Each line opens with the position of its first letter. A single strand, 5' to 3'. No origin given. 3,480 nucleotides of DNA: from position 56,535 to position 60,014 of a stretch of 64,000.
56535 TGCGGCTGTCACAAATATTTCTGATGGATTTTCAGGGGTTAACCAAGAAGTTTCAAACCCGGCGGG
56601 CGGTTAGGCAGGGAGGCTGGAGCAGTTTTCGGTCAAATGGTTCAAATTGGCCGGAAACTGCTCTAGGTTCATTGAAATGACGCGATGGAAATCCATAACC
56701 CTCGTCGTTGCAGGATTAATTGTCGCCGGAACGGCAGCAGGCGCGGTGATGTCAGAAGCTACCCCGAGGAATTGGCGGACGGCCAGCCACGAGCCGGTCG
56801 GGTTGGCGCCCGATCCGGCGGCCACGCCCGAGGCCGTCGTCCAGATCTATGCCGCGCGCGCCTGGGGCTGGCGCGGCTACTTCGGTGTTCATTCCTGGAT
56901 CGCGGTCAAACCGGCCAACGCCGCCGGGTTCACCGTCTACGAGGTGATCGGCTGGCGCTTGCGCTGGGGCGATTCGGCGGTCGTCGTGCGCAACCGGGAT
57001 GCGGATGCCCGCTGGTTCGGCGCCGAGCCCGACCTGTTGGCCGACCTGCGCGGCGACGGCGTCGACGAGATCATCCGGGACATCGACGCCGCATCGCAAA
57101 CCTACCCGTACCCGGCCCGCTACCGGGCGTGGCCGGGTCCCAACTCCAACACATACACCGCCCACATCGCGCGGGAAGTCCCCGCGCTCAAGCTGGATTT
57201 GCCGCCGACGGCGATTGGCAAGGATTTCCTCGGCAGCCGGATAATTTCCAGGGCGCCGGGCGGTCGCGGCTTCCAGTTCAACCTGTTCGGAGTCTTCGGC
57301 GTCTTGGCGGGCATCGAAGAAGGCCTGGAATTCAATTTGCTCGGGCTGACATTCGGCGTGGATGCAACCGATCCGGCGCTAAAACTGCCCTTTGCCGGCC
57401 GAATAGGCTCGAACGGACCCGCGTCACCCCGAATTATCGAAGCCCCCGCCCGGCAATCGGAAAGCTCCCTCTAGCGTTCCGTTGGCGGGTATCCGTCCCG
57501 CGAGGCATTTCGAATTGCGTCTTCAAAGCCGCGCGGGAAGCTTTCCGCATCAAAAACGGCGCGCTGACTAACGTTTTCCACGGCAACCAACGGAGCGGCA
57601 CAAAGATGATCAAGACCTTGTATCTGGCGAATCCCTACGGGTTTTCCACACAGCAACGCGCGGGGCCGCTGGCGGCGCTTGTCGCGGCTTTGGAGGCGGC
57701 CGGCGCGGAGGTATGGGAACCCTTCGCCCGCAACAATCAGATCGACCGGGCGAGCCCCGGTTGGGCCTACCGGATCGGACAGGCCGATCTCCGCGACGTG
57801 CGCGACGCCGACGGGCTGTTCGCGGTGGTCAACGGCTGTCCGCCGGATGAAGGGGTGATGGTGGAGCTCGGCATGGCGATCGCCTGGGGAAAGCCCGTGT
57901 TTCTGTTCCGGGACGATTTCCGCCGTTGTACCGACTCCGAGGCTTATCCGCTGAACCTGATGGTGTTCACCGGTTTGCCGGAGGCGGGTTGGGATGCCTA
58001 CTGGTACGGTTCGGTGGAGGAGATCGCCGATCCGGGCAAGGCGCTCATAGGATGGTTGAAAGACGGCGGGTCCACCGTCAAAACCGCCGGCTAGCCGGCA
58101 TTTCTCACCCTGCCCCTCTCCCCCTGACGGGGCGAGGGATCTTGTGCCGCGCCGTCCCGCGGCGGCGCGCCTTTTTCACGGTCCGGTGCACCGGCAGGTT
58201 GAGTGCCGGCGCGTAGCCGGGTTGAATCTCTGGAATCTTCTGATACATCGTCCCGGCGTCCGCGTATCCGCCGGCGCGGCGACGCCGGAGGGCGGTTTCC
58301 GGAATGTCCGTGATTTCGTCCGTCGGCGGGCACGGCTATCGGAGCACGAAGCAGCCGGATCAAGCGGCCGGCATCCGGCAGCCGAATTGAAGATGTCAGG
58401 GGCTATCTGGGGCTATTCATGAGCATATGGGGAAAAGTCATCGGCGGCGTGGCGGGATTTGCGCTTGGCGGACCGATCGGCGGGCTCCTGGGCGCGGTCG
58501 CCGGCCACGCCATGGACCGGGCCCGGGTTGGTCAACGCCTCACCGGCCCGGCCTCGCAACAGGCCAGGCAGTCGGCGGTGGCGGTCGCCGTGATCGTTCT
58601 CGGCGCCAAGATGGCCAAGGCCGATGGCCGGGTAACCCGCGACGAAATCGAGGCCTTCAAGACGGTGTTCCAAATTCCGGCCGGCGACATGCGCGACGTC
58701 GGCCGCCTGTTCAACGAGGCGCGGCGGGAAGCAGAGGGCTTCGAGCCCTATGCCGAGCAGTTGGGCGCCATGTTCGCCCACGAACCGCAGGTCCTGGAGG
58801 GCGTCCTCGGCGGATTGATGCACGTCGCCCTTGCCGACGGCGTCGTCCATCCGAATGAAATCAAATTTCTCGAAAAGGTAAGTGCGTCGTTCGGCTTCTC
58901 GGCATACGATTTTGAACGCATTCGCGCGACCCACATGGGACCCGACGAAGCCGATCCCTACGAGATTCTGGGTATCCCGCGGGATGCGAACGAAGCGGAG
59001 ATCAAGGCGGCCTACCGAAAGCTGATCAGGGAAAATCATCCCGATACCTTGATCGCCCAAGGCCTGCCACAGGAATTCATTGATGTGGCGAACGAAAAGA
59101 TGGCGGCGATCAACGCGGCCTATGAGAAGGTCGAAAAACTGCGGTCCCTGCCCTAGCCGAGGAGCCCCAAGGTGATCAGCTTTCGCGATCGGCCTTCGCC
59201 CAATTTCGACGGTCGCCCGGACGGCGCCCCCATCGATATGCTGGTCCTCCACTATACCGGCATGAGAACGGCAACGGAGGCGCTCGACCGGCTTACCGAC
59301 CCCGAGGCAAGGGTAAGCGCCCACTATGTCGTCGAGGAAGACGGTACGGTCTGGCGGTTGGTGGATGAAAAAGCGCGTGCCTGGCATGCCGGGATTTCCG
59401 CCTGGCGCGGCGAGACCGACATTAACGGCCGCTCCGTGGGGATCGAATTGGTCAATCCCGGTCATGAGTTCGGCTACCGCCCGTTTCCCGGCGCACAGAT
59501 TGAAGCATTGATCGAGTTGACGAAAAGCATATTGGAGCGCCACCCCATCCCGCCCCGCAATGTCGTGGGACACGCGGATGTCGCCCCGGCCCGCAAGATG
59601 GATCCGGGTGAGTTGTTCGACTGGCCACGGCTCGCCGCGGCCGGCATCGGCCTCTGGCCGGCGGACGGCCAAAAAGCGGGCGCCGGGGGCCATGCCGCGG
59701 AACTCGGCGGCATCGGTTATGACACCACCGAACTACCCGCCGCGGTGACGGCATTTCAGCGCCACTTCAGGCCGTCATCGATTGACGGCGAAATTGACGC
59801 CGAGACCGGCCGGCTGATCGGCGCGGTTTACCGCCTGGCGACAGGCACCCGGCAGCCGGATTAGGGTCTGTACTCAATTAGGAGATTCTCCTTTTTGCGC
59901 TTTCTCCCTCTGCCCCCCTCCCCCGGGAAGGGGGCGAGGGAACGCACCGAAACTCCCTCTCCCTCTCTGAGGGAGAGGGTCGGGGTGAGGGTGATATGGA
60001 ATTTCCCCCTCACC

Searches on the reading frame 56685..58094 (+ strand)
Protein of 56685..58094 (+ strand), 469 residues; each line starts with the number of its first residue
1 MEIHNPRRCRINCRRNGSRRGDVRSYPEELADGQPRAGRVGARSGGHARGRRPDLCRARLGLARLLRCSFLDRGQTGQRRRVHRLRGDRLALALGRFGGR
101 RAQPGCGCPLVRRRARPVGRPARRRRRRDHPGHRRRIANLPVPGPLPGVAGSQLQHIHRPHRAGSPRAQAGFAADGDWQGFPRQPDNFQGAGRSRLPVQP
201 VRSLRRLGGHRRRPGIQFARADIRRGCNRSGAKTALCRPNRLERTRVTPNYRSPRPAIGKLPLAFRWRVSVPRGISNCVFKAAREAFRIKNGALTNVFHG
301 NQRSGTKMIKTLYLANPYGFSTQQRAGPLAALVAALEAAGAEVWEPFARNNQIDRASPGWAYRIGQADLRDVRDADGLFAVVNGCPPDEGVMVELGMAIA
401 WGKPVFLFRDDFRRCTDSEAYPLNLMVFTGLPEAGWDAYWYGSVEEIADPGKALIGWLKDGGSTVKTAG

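Call 58: search_protein_families(library=pfam, proteins=[window:56685-58094:+])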
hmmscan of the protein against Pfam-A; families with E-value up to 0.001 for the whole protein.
window:56685-58094:+ (469 aa): 1 family
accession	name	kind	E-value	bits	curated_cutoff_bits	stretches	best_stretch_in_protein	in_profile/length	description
PF05014.21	Nuc_deoxyrib_tr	-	6.6e-27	94.4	28.8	1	312-426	1-117/117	Nucleoside 2-deoxyribosyltransferase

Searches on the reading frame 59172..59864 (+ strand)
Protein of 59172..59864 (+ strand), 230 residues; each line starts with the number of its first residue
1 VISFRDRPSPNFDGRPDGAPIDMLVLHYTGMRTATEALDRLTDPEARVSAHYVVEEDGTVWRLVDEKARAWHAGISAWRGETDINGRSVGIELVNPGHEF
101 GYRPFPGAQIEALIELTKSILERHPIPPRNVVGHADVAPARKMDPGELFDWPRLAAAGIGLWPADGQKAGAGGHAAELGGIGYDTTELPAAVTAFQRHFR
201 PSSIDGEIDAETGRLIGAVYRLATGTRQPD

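Call 58: search_protein_families(library=pfam, proteins=[window:59172-59864:+])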
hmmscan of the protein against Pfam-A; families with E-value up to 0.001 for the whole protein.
window:59172-59864:+ (230 aa): 1 family
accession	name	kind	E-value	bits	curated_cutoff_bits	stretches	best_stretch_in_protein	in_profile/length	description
PF01510.30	Amidase_2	-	7.8e-38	130.2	26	1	18-147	2-131/131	N-acetylmuramoyl-L-alanine amidase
